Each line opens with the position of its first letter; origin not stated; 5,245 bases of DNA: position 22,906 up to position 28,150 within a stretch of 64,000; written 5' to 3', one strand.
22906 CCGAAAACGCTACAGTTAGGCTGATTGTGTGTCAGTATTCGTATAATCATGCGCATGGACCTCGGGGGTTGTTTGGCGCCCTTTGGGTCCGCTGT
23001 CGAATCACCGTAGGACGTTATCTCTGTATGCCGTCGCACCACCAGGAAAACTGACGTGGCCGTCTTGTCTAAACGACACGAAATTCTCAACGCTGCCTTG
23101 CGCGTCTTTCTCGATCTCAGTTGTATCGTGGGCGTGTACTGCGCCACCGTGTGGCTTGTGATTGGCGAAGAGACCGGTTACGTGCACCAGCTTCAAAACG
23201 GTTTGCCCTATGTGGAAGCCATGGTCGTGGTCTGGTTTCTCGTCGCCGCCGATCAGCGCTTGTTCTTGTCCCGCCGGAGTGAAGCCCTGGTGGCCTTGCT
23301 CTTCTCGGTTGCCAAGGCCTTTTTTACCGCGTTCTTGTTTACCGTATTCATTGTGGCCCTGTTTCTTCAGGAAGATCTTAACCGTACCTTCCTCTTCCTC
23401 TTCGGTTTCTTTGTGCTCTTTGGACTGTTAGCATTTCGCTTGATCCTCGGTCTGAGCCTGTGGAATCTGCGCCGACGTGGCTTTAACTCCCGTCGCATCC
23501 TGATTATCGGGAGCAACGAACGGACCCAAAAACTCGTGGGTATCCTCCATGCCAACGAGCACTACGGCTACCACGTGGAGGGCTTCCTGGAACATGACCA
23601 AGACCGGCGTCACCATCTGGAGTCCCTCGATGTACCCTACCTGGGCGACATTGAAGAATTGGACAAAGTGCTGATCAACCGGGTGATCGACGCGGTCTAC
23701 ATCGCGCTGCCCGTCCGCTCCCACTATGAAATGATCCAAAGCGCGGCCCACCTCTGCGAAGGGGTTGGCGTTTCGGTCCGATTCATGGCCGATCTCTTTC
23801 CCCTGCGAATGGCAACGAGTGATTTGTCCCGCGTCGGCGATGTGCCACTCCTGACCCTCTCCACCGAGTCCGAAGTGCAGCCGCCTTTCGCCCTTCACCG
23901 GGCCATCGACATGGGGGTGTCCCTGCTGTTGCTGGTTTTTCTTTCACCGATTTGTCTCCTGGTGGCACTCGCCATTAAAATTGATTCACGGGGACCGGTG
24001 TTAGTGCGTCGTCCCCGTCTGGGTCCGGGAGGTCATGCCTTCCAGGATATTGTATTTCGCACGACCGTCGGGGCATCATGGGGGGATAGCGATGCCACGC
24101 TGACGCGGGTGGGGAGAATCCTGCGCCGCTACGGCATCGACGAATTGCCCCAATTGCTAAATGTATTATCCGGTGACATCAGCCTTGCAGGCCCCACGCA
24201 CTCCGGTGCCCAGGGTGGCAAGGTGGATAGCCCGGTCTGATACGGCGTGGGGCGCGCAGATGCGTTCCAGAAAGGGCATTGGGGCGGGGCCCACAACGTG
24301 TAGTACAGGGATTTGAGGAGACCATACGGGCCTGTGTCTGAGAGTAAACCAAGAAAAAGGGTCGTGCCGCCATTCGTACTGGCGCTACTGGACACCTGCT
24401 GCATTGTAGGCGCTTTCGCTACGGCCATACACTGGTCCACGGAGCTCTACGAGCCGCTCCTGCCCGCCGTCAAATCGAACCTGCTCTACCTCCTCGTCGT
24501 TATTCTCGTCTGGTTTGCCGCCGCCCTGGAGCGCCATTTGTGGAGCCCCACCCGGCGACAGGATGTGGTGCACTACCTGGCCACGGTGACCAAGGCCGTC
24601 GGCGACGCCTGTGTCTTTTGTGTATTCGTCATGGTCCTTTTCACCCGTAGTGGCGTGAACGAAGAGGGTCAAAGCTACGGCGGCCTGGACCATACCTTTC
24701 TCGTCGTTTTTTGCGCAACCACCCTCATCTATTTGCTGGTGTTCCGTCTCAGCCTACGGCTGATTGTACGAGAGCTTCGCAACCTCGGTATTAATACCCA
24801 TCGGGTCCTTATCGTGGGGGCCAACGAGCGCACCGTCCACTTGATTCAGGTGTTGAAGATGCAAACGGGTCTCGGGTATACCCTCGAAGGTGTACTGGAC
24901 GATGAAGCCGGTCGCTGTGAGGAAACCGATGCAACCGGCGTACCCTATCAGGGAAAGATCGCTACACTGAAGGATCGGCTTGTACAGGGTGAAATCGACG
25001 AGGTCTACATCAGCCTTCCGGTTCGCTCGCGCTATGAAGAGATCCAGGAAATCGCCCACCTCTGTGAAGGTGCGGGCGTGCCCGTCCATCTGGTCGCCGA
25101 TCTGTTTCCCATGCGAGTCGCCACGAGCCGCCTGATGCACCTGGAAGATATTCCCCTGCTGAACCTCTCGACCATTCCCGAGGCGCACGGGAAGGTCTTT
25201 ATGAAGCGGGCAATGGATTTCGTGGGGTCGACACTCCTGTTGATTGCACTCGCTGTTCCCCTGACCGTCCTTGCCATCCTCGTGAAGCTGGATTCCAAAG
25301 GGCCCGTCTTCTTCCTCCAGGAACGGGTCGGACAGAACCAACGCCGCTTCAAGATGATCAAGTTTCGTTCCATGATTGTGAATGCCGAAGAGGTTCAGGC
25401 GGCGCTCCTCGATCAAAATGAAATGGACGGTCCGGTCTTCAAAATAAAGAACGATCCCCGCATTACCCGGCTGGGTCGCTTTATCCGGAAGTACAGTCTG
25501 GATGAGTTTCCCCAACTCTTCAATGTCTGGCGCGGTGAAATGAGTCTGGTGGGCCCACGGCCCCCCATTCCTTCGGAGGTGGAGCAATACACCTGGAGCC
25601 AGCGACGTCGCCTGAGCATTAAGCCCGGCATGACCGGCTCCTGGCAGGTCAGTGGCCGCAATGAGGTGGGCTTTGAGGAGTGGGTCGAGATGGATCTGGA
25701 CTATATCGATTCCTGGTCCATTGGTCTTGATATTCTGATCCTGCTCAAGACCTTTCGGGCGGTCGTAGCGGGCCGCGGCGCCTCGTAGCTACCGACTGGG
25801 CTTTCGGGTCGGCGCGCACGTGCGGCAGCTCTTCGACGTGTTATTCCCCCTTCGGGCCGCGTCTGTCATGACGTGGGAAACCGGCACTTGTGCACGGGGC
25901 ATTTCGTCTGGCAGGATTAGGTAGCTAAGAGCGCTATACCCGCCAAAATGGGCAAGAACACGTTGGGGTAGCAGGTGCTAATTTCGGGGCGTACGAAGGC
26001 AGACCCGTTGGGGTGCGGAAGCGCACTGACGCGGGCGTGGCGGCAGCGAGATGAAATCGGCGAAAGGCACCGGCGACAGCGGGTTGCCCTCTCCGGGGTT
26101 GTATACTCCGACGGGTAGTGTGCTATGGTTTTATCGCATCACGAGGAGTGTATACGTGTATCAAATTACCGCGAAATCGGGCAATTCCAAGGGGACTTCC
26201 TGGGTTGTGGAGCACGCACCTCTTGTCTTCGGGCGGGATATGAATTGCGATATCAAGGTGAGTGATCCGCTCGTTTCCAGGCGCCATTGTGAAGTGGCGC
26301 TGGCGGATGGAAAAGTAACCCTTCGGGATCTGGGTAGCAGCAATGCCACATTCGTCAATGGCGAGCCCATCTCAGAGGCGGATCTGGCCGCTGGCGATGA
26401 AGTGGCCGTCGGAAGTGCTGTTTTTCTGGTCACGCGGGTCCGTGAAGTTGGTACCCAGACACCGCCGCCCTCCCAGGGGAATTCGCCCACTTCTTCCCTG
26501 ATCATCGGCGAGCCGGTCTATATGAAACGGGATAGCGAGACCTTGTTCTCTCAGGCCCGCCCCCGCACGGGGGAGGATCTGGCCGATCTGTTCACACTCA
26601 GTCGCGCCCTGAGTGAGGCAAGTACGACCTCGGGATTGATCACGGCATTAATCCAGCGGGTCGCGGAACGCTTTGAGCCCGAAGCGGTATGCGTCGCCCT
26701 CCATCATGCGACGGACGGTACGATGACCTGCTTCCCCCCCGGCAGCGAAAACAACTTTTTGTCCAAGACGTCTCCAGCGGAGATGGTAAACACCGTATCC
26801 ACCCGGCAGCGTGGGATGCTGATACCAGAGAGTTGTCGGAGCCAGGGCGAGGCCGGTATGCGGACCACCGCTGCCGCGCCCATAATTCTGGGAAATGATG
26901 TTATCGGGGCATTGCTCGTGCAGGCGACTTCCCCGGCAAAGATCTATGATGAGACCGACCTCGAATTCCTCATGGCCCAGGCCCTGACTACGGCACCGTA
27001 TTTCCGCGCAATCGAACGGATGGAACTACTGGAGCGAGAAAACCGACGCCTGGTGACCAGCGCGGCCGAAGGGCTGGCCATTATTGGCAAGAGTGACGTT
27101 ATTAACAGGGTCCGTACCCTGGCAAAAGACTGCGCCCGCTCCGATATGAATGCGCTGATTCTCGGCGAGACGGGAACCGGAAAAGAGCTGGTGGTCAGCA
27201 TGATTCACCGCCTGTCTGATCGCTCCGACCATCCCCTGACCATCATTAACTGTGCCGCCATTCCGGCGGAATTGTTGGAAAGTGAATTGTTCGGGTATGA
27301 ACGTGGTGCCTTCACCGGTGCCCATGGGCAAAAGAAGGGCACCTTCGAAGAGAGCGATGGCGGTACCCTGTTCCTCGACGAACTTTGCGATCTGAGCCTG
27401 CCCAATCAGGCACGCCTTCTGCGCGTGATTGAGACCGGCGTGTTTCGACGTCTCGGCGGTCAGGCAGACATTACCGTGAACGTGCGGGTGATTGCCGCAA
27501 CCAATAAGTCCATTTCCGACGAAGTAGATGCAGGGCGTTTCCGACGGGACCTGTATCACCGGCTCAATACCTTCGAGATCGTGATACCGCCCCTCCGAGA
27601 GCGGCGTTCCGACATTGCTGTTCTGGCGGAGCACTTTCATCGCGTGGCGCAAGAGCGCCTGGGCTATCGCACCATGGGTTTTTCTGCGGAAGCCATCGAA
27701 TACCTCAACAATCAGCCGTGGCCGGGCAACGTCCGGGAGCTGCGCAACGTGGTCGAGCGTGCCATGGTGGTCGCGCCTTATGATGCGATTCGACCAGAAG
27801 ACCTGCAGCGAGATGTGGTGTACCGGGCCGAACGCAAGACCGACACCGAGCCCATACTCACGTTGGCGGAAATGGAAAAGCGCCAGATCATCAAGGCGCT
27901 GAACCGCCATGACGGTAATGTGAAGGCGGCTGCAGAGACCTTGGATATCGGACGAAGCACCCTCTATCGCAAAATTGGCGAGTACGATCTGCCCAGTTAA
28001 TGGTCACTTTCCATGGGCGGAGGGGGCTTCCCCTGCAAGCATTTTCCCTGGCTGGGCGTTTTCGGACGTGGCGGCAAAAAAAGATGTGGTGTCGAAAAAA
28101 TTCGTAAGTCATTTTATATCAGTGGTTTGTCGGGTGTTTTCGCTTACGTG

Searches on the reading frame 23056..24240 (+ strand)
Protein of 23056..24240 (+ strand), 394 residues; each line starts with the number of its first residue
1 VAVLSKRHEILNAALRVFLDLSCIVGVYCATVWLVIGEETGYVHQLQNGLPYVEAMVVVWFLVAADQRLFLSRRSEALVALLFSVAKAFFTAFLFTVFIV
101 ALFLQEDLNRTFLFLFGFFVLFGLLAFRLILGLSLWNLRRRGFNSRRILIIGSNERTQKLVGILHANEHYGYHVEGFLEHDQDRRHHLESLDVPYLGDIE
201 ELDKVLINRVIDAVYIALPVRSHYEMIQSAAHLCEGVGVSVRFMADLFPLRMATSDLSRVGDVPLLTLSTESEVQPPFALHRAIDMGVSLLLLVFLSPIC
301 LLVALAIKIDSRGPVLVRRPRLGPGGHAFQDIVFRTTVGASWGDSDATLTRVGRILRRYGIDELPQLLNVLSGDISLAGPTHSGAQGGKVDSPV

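Call 7: search_protein_families(library=pfam, proteins=[window:23056-24240:+], max_evalue=0.01)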
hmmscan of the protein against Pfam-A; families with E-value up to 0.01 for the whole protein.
window:23056-24240:+ (394 aa): 3 families
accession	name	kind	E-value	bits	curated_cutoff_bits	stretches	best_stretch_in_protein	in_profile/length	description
PF02397.22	Bac_transf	-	1.4e-25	90.3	27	1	282-380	2-107/179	Bacterial sugar transferase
PF13727.12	CoA_binding_3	-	6.2e-21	75.6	25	1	72-245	8-175/175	CoA-binding domain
PF01408.29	GFO_IDH_MocA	-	3e-05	25.1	24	1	147-231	2-83/120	Oxidoreductase family, NAD-binding Rossmann fold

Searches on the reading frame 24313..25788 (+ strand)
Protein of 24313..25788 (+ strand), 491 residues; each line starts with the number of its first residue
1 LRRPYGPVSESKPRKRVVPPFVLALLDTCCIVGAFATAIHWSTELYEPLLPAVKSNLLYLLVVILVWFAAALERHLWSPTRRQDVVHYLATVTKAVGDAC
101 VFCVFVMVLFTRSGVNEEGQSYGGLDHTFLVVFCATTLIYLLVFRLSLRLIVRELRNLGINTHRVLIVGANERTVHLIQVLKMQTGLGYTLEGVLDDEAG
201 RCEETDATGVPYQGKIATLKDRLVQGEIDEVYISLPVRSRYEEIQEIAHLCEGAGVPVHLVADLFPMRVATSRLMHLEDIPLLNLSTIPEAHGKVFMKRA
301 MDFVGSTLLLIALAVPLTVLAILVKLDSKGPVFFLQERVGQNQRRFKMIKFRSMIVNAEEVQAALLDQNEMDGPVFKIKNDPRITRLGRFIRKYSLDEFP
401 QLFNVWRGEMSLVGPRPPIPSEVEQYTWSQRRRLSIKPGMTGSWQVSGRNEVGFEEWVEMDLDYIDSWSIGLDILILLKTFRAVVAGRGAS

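Call 7: search_protein_families(library=pfam, proteins=[window:24313-25788:+], max_evalue=0.01)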
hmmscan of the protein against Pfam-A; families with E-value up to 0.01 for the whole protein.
window:24313-25788:+ (491 aa): 2 families
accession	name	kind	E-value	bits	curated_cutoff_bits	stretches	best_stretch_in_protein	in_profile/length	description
PF02397.22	Bac_transf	-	1.8e-67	226.8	27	1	298-485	1-178/179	Bacterial sugar transferase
PF13727.12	CoA_binding_3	-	1.6e-17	64.6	25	1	125-262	43-175/175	CoA-binding domain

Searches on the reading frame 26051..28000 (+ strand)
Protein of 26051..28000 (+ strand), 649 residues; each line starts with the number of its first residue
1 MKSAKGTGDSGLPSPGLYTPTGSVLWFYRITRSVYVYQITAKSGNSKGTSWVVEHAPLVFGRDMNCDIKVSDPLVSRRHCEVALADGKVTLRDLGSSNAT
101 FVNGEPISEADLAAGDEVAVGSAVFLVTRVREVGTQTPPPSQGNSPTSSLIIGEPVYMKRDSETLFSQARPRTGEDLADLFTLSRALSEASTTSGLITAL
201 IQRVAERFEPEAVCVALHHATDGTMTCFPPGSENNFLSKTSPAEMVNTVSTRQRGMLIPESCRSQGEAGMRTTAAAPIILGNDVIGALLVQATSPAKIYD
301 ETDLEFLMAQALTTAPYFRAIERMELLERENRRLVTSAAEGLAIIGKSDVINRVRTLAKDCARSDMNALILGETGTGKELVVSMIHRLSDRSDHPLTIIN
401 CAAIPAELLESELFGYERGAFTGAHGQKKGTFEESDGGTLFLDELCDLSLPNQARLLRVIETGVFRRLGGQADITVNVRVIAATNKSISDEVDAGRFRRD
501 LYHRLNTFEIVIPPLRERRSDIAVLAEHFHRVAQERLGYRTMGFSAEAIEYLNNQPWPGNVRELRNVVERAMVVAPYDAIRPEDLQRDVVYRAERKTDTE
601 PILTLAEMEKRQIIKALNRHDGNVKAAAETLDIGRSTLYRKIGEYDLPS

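Call 7: search_protein_families(library=pfam, proteins=[window:26051-28000:+], max_evalue=0.01)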
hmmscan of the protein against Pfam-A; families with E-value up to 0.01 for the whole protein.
window:26051-28000:+ (649 aa): 11 families
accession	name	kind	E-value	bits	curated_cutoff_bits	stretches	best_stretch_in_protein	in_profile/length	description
PF00158.32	Sigma54_activat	-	1.7e-64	217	20.2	1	344-510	1-167/168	Sigma-54 interaction domain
PF25601.1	AAA_lid_14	-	3.6e-24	84.8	27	1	516-598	1-83/87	AAA+ ATPase lid domain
PF14532.12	Sigma54_activ_2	-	2.7e-21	76.7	25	1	345-515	1-138/138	Sigma-54 interaction domain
PF00498.31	FHA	-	1.4e-18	67.6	20.7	1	59-121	2-67/67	FHA domain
PF16697.10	Yop-YscD_cpl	-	3.1e-16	59.8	33.2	1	43-127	4-90/94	Inner membrane component of T3SS, cytoplasmic domain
PF02954.25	HTH_8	-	2.1e-15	56.6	22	1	604-645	1-42/42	Bacterial regulatory protein, Fis family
PF01590.32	GAF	-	6.1e-07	30.5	22.4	1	197-309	6-124/133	GAF domain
PF13185.12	GAF_2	-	8.4e-05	23.2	28.6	1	262-311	79-128/136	GAF domain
PF07724.20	AAA_2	-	0.0014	19.1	27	1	366-496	4-135/166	AAA domain (Cdc48 subfamily)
PF07728.20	AAA_5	-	0.0021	18.5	22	1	368-486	2-123/139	AAA domain (dynein-related subfamily)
PF13518.12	HTH_28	-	0.0055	17.2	25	0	609-645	1-36/52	Helix-turn-helix domain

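Call 28: search_protein_families(library=ncbifam, proteins=[window:26051-28000:+], max_evalue=0.01)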
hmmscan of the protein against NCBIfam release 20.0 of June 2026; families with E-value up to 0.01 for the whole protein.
window:26051-28000:+ (649 aa): 30 families (the best 25 are shown)
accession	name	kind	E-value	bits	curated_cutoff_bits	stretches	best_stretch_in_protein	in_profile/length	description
NF003451.0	PRK05022.1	equivalog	1.5e-98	330.8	476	1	276-640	118-503/512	nitric oxide reductase transcriptional regulator NorR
NF041552.1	TF_PrdR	equivalog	5e-95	319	795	1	319-646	246-577/577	sigma-54 dependent transcriptional regulator PrdR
TIGR02915.1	PEP_resp_reg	equivalog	5.4e-95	318.8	502.6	1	323-647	118-444/445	PEP-CTERM-box response regulator transcription factor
TIGR01817.1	nifA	equivalog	6.9e-91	305.6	528.85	1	177-621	4-468/534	nif-specific transcriptional activator NifA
TIGR01818.1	ntrC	equivalog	4.5e-90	302.7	558.6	1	329-593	120-385/463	nitrogen regulation protein NR(I)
TIGR02329.1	propionate_PrpR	equivalog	2.3e-84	284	499.2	1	285-642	155-524/526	propionate catabolism operon regulatory protein PrpR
TIGR02974.1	phageshock_pspF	equivalog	9.9e-82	274.8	443.55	1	344-577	1-235/336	phage shock protein operon transcriptional activator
NF008469.0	PRK11361.1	equivalog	5.1e-81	272.7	714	1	332-647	134-456/461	acetoacetate metabolism transcriptional regulator AtoC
NF038308.1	RNA_repair_RtcR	equivalog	1e-80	272.1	650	1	336-638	174-504/530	RNA repair transcriptional activator RtcR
NF050807.1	TransRegFlbDCaul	equivalog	1.9e-80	271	750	1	338-646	114-439/454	sigma-54-dependent transcriptional regulator FlbD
NF007689.0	PRK10365.1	equivalog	2.5e-80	270.4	760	1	336-642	133-439/441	sigma-54-dependent response regulator transcription factor ZraR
NF011953.0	PRK15424.1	equivalog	1.3e-78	264.9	703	1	310-643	187-532/538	propionate catabolism operon regulatory protein PrpR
NF041946.1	LuxO_transreg_Vib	equivalog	9.9e-78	262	800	2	331-581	122-372/463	quorum-sensing sigma-54 dependent transcriptional regulator LuxO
NF011958.0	PRK15429.1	equivalog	4.5e-77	260.2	830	1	271-642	298-681/692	formate hydrogenlyase transcriptional activator FlhA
NF051870.1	NAssimRespRegNtrX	equivalog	3.6e-76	256.9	600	1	319-642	117-447/452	nitrogen assimilation response regulator NtrX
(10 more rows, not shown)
